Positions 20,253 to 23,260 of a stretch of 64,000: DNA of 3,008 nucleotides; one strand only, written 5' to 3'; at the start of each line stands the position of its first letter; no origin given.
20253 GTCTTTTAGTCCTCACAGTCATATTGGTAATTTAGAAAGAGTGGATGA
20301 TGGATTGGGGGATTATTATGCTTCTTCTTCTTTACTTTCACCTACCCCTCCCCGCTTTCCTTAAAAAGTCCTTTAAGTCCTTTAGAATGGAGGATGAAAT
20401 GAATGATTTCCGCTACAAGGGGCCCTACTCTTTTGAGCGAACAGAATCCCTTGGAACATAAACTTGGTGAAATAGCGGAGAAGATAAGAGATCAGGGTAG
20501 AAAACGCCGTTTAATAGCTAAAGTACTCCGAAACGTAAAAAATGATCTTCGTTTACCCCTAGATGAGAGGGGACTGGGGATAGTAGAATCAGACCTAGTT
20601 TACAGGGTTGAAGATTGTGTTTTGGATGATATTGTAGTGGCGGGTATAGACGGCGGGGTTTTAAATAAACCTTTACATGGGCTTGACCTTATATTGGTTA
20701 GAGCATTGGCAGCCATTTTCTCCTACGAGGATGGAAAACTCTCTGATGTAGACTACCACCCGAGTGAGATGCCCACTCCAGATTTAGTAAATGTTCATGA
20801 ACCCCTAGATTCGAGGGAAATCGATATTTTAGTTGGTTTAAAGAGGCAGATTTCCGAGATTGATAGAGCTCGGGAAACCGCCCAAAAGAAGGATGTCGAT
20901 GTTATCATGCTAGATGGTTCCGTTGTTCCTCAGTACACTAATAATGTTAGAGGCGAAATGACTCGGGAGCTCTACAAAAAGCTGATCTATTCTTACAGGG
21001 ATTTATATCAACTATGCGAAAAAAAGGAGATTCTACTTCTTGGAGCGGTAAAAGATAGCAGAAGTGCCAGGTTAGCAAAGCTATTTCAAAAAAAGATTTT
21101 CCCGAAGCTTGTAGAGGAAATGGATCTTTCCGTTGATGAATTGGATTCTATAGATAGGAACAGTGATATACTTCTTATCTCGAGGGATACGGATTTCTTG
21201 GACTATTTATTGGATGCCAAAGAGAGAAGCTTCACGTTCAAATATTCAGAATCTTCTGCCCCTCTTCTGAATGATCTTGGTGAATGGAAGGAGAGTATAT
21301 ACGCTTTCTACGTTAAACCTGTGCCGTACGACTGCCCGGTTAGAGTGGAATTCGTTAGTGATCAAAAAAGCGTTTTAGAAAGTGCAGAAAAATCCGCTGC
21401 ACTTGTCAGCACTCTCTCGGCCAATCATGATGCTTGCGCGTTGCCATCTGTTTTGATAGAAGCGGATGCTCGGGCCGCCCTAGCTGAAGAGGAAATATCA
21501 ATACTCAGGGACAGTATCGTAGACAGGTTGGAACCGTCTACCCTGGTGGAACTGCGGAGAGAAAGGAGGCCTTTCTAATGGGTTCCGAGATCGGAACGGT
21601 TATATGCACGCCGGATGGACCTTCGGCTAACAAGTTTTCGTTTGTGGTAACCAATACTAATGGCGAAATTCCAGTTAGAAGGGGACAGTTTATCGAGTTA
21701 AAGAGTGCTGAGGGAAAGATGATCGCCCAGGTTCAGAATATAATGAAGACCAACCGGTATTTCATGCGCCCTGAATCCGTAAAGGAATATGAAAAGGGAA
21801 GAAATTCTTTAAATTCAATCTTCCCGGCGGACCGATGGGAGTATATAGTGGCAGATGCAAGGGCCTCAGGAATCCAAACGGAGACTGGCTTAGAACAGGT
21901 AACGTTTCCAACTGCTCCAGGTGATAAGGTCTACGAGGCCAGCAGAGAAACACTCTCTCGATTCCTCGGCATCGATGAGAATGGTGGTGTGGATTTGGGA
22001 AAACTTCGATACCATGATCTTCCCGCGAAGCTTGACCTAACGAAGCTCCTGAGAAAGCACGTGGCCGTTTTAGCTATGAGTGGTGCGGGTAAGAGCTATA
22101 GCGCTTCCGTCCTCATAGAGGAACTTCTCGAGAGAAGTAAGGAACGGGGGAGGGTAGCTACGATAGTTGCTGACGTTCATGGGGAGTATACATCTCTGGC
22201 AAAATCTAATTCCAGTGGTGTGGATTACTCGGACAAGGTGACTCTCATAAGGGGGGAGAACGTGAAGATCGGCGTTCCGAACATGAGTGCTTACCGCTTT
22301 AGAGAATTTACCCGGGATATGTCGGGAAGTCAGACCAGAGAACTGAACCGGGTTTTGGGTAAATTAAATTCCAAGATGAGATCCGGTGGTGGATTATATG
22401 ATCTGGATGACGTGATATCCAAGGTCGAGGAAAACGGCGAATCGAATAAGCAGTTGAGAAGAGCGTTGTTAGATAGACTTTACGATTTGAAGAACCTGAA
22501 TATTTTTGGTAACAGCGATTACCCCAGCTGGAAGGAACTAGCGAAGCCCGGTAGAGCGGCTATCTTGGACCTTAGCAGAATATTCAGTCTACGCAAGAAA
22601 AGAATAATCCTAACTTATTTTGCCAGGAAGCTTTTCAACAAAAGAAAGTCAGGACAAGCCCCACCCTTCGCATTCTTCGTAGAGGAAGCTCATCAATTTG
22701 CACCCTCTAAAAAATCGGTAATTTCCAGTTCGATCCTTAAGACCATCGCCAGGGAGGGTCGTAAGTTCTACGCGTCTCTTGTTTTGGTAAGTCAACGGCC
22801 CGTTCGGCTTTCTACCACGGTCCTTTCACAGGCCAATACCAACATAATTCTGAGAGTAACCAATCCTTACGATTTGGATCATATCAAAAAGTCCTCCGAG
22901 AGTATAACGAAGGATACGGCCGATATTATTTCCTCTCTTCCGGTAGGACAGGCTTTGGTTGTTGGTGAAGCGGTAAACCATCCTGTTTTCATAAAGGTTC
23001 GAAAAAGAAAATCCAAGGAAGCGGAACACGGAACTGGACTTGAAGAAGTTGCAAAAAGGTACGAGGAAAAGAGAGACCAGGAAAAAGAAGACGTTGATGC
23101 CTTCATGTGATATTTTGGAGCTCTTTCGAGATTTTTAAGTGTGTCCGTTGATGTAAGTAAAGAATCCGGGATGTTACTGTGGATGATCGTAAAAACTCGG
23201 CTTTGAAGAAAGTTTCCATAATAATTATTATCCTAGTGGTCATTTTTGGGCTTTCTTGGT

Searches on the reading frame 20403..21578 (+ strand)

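Call 9: search_protein_families(library=pfam, proteins=[window:20403-21578:+], max_evalue=0.01)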
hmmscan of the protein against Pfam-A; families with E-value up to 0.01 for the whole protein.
window:20403-21578:+ (391 aa): 1 family
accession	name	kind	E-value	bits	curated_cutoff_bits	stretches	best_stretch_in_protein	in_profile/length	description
PF09376.16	NurA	-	6.5e-16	59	21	1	78-358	2-252/254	NurA domain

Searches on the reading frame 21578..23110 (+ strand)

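Call 9: search_protein_families(library=pfam, proteins=[window:21578-23110:+], max_evalue=0.01)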
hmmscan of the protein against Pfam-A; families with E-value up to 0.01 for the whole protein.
window:21578-23110:+ (510 aa): 2 families
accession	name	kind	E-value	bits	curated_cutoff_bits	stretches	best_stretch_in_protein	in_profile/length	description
PF01935.23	DUF87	-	2.1e-31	110.2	23.2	1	139-351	2-219/220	Helicase HerA, central domain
PF05872.18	HerA_C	-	5.1e-05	22.6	22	1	361-462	256-362/502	Helicase HerA-like C-terminal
